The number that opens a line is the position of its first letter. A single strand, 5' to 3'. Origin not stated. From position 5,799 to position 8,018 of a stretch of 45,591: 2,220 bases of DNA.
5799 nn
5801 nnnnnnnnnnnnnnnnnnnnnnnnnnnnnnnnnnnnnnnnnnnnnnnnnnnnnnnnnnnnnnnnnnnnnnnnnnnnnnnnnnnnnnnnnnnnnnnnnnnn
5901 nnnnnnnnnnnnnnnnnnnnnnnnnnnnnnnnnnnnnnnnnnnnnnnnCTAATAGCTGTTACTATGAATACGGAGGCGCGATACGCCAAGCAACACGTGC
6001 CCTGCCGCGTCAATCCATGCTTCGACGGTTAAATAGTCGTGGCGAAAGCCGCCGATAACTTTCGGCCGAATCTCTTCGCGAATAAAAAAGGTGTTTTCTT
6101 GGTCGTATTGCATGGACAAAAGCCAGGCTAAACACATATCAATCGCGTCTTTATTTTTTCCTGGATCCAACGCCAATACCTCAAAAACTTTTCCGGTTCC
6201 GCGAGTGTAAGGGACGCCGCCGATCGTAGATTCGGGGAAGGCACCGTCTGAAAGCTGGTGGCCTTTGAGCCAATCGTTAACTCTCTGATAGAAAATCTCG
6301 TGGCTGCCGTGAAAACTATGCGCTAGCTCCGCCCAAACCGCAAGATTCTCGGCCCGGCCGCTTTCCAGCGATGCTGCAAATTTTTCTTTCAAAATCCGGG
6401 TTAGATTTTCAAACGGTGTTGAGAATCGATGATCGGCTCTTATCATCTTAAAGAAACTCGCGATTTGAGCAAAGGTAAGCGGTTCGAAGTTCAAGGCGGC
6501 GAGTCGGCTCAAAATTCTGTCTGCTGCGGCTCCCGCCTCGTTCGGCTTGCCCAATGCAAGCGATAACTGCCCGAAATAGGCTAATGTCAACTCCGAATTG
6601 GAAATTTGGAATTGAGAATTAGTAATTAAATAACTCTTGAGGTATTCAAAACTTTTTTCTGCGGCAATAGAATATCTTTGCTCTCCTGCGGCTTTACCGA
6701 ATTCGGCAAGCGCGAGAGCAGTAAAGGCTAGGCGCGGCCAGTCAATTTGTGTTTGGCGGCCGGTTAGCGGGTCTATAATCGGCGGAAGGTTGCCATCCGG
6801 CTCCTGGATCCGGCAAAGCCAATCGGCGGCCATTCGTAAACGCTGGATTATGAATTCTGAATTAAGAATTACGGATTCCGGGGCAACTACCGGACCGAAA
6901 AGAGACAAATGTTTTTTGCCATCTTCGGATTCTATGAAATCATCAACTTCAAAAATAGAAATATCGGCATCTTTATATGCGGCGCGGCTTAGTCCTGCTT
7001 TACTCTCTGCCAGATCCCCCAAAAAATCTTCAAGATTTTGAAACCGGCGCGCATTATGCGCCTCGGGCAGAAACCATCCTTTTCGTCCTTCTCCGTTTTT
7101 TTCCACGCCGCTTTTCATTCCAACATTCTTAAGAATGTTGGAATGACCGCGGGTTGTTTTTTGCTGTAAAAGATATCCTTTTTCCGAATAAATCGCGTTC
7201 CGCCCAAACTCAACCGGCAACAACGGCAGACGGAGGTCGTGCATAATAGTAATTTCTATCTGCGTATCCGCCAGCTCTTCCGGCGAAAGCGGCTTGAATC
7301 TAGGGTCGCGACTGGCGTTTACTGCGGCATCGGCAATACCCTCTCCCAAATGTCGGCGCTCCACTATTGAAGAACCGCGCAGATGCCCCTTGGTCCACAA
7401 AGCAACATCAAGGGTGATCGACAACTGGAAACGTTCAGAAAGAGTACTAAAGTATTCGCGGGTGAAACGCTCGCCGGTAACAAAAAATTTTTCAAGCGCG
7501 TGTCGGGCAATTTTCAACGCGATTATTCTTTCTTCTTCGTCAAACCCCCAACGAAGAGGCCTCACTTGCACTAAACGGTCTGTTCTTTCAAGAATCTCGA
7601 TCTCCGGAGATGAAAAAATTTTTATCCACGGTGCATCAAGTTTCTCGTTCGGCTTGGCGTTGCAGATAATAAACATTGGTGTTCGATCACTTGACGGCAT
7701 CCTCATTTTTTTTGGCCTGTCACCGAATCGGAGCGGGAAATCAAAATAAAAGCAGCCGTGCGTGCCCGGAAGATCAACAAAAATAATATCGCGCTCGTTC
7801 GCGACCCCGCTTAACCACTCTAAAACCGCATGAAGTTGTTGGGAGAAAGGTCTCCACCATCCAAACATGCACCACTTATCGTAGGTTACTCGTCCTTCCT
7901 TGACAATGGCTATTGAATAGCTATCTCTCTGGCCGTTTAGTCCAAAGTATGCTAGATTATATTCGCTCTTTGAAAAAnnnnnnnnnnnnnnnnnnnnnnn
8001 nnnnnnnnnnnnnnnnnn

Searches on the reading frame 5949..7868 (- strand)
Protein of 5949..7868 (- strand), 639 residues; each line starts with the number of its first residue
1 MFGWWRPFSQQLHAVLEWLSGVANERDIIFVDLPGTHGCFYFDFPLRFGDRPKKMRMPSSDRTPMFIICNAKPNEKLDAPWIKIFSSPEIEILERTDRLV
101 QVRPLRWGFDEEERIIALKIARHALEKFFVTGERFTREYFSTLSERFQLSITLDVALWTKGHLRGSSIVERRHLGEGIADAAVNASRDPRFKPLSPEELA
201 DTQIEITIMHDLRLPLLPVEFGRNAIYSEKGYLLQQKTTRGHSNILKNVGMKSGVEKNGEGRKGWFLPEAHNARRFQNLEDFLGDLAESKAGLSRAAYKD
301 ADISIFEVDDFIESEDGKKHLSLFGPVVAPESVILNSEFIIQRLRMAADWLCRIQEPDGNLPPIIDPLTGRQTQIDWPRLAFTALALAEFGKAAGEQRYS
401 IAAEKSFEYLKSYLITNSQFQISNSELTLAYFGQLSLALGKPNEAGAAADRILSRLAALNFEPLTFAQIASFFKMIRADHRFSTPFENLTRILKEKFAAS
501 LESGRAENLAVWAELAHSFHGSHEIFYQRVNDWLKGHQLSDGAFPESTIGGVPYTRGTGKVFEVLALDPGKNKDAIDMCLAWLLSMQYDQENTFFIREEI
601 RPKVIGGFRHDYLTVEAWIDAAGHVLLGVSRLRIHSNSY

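Call 89: search_protein_families(library=pfam, proteins=[window:5949-7868:-], max_evalue=0.001)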
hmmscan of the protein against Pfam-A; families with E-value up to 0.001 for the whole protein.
window:5949-7868:- (639 aa): 1 family
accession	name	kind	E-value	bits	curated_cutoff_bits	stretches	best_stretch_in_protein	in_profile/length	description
PF01871.22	AMMECR1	-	3e-14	53.3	25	1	118-309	1-166/168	AMMECR1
